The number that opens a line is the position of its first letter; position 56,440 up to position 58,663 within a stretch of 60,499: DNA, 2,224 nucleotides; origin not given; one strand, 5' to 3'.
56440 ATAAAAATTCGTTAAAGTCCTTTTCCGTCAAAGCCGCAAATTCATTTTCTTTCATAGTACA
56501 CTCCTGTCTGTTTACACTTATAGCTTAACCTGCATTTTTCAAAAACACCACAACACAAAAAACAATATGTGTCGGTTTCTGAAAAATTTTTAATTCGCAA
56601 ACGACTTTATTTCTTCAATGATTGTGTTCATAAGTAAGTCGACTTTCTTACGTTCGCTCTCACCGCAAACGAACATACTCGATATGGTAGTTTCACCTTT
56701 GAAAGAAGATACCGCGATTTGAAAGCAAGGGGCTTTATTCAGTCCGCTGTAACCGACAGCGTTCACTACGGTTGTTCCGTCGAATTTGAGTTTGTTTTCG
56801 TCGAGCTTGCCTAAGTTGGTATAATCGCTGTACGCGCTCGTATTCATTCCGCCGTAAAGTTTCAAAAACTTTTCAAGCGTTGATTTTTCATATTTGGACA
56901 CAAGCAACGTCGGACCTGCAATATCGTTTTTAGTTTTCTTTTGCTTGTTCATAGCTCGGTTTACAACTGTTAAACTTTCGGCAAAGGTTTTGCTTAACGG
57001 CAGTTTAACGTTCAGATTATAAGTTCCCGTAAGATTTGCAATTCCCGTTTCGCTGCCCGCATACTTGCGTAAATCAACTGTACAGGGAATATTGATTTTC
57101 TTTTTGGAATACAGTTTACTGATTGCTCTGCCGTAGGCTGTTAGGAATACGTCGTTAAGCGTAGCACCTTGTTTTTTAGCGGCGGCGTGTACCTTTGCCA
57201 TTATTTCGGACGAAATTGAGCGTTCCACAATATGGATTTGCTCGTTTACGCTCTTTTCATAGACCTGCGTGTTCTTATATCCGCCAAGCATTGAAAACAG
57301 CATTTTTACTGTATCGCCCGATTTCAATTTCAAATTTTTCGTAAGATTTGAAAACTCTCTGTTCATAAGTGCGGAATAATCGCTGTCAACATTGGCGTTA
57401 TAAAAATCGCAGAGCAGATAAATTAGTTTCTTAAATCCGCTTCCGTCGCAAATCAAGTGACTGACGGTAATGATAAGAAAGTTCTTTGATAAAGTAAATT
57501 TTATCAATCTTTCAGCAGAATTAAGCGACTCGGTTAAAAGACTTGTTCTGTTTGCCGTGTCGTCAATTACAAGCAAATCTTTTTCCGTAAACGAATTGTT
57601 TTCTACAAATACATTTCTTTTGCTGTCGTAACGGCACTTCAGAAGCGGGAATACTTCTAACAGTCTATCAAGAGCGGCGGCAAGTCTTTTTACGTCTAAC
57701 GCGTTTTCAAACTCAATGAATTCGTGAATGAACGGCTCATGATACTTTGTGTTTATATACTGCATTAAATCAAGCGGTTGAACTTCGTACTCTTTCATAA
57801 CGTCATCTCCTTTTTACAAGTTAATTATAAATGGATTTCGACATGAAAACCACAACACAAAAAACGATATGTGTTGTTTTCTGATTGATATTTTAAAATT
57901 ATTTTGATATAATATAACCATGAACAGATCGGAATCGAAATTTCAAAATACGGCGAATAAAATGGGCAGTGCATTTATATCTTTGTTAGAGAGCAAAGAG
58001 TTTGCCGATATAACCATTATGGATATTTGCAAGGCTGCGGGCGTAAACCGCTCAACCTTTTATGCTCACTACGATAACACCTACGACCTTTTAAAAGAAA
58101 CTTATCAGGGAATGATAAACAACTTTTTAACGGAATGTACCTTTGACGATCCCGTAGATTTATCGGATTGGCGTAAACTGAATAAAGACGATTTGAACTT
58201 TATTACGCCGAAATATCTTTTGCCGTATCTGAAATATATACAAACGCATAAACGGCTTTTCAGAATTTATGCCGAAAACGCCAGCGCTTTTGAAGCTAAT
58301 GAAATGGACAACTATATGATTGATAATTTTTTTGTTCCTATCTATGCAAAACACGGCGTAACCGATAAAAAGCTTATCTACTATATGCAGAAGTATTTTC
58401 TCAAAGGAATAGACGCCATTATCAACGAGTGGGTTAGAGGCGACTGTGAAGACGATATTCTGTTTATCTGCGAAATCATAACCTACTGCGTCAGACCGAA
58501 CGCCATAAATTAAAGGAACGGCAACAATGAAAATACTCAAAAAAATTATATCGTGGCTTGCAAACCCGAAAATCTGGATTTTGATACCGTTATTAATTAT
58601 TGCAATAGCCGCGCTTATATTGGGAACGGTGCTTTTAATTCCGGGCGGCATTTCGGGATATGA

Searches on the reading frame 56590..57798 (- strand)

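Call 46: search_protein_families(library=pfam, proteins=[window:56590-57798:-], max_evalue=0.00001)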
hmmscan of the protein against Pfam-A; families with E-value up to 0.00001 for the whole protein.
window:56590-57798:- (402 aa): 1 family
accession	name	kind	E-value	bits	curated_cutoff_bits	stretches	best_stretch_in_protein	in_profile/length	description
PF00668.25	Condensation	-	5e-12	45.7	30.6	1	27-287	32-324/456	Condensation domain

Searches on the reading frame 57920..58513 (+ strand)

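Call 46: search_protein_families(library=pfam, proteins=[window:57920-58513:+], max_evalue=0.00001)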
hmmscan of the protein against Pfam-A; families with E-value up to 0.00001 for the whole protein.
window:57920-58513:+ (197 aa): 1 family
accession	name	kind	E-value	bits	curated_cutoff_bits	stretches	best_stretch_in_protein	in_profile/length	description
PF00440.29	TetR_N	-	1.4e-06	28.4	24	1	22-60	8-46/47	Bacterial regulatory proteins, tetR family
